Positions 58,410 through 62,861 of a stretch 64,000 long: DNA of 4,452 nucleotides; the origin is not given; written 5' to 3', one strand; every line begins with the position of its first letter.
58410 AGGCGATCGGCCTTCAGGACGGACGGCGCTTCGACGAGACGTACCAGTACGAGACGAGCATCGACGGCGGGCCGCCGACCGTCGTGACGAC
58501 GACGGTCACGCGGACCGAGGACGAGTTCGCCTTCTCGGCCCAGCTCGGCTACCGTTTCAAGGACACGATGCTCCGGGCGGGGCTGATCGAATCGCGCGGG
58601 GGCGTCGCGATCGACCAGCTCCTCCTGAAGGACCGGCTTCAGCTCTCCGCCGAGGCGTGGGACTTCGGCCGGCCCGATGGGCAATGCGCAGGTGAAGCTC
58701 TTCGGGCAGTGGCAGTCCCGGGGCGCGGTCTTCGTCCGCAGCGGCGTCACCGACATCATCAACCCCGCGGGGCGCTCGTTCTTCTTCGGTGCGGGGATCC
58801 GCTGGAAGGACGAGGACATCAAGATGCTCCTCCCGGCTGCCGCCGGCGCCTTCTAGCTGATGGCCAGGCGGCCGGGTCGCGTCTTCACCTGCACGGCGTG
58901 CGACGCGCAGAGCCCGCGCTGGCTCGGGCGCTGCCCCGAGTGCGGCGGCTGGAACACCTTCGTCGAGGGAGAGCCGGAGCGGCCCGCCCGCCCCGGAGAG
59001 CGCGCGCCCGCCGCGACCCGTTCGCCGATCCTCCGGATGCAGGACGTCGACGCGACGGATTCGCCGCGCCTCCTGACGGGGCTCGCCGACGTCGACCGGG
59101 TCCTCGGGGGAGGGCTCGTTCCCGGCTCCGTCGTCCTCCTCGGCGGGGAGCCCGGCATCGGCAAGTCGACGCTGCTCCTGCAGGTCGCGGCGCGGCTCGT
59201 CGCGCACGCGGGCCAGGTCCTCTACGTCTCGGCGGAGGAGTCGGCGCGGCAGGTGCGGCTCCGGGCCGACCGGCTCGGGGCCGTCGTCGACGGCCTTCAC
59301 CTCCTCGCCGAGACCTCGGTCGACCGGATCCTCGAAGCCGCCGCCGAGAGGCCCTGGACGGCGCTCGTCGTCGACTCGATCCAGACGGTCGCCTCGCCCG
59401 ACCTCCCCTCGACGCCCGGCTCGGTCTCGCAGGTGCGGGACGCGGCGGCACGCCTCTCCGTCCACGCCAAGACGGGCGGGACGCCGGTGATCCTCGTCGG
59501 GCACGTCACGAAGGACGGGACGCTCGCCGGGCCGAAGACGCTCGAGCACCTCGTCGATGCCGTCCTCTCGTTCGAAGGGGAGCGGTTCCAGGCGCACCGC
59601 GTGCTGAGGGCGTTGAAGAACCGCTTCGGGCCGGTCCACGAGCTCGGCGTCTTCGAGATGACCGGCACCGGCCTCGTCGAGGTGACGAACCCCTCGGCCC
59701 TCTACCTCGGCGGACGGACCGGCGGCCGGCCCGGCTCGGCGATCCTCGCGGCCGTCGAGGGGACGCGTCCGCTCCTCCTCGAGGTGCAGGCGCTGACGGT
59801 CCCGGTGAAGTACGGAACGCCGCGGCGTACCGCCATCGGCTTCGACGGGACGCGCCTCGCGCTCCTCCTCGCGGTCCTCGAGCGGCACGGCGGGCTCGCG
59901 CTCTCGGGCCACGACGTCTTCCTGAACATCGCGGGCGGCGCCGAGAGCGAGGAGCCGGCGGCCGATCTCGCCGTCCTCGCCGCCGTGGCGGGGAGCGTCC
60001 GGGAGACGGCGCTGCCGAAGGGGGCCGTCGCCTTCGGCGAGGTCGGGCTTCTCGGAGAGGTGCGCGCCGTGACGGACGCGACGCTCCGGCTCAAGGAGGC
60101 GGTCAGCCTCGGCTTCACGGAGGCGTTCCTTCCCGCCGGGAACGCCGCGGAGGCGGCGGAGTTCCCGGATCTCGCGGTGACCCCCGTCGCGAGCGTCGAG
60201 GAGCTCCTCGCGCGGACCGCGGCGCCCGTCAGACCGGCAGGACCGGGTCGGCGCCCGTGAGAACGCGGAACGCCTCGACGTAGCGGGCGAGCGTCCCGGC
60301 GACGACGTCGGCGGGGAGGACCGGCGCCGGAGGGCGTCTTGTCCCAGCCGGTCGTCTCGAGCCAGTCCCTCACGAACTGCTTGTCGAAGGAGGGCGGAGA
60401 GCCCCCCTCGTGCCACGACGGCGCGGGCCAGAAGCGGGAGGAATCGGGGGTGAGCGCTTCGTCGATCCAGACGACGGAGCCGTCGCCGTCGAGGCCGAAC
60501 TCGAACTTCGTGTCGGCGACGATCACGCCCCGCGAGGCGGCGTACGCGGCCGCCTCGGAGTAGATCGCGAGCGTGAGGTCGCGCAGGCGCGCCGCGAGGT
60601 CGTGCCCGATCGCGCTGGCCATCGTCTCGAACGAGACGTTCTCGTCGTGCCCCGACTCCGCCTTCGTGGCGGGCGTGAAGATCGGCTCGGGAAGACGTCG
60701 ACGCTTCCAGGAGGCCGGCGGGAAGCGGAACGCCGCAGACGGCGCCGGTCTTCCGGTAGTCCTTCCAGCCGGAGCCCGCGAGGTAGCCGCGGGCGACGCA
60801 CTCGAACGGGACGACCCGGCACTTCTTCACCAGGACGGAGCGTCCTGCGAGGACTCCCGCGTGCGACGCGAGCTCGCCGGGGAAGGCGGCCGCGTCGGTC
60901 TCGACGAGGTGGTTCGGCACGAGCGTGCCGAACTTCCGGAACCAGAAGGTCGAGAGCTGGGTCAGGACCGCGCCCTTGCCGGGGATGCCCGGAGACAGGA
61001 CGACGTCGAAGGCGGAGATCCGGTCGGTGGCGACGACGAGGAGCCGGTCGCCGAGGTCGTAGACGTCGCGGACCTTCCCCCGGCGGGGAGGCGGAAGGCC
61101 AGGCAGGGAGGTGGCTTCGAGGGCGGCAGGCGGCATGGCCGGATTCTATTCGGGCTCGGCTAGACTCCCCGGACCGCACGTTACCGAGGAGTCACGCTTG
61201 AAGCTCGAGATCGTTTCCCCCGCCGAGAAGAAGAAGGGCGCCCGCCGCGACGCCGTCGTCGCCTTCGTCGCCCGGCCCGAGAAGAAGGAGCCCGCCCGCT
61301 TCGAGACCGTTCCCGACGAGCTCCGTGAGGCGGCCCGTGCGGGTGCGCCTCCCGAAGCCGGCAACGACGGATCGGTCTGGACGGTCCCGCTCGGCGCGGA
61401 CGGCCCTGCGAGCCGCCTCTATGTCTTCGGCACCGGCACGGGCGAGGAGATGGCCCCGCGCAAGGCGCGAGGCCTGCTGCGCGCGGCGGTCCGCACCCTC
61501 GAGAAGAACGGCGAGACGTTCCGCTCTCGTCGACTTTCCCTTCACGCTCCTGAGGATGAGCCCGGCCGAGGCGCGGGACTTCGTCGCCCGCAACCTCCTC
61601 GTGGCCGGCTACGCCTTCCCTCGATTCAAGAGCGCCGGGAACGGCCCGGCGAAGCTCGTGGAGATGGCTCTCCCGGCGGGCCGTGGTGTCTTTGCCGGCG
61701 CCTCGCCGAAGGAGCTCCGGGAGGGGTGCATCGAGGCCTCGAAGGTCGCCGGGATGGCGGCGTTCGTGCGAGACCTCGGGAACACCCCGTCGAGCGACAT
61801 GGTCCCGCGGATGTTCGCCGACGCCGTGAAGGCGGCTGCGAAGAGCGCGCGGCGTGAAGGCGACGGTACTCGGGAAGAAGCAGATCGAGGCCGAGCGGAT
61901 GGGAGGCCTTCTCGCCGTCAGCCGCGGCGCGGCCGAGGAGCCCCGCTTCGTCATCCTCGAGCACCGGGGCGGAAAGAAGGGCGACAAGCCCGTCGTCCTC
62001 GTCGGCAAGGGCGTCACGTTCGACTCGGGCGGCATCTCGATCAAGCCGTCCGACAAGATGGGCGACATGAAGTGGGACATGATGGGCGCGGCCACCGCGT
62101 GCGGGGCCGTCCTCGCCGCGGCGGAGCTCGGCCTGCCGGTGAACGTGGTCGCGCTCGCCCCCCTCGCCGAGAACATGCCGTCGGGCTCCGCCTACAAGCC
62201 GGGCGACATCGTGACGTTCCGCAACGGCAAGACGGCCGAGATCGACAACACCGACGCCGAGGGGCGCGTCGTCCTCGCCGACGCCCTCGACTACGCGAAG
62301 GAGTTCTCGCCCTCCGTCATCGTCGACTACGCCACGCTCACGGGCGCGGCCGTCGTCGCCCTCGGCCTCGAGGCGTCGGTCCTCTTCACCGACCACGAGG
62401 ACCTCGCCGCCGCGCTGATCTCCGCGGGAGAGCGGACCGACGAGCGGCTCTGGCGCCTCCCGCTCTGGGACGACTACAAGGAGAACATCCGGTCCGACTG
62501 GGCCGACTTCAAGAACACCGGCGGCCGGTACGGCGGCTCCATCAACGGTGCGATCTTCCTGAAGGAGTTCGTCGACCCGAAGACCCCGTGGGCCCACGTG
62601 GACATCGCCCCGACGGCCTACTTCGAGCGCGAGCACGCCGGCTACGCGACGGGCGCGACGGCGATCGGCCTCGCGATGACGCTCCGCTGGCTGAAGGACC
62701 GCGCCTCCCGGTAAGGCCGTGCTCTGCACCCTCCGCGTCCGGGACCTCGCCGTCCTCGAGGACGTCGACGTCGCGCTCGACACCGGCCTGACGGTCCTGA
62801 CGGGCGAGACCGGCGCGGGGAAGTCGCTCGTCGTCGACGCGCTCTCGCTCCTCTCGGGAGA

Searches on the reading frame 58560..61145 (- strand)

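Call 34: search_protein_families(library=pfam, proteins=[window:58560-61145:-], max_evalue=0.001)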
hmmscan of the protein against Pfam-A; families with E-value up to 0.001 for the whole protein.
window:58560-61145:- (862 aa): 1 family
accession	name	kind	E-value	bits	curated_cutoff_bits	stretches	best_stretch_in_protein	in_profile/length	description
PF01259.24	SAICAR_synt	-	3e-29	102.9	20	1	22-151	4-118/233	SAICAR synthetase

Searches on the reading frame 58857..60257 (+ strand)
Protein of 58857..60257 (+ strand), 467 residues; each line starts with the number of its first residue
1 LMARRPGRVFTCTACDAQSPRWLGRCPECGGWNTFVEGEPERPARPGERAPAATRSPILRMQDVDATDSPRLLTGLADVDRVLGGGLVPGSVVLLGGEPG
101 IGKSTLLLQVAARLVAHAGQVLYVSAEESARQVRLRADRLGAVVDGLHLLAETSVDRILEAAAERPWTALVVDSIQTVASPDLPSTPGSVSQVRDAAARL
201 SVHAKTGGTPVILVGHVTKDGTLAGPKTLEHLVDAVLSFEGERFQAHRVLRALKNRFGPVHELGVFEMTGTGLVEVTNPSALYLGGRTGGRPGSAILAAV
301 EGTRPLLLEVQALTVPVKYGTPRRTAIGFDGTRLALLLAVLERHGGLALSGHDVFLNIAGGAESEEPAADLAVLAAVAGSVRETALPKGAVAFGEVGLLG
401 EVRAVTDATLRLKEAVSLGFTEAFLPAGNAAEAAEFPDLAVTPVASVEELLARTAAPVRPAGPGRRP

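Call 34: search_protein_families(library=pfam, proteins=[window:58857-60257:+], max_evalue=0.001)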
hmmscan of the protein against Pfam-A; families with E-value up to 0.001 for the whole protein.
window:58857-60257:+ (467 aa): 9 families
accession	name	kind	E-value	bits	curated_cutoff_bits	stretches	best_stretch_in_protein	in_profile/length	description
PF13481.12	AAA_25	-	3.8e-15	56.5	27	1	72-221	15-194/195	AAA domain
PF06745.19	ATPase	-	9.3e-13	48.5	26.6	1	74-142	3-72/231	KaiC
PF18073.7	Zn_ribbon_LapB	-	6.3e-10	39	25.7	1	10-37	1-28/28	Rubredoxin metal binding domain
PF13191.12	AAA_16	-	1.6e-08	35.6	32.6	1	85-214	22-137/167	AAA ATPase domain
PF03796.21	DnaB_C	-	1.7e-07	31.3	27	1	73-144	3-74/255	DnaB-like helicase C terminal domain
PF25199.1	nSTAND_NTPase5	-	1.1e-06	29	34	1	90-135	41-87/145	Novel STAND NTPase 5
PF13401.12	AAA_22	-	3.5e-06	27.8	27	1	92-216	7-123/130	AAA domain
PF00005.33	ABC_tran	-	2.6e-05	25.3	25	1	87-163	8-80/137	ABC transporter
PF20720.3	nSTAND3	-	0.00056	20.1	27.2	1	92-133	19-60/155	Novel STAND NTPase 3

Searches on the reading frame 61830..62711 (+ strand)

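Call 34: search_protein_families(library=pfam, proteins=[window:61830-62711:+], max_evalue=0.001)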
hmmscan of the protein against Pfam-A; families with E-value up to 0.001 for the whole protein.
window:61830-62711:+ (294 aa): 1 family
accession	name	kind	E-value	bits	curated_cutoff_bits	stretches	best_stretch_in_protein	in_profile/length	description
PF00883.26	Peptidase_M17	-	4.1e-111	371.6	25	1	6-282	29-307/310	Cytosol aminopeptidase family, catalytic domain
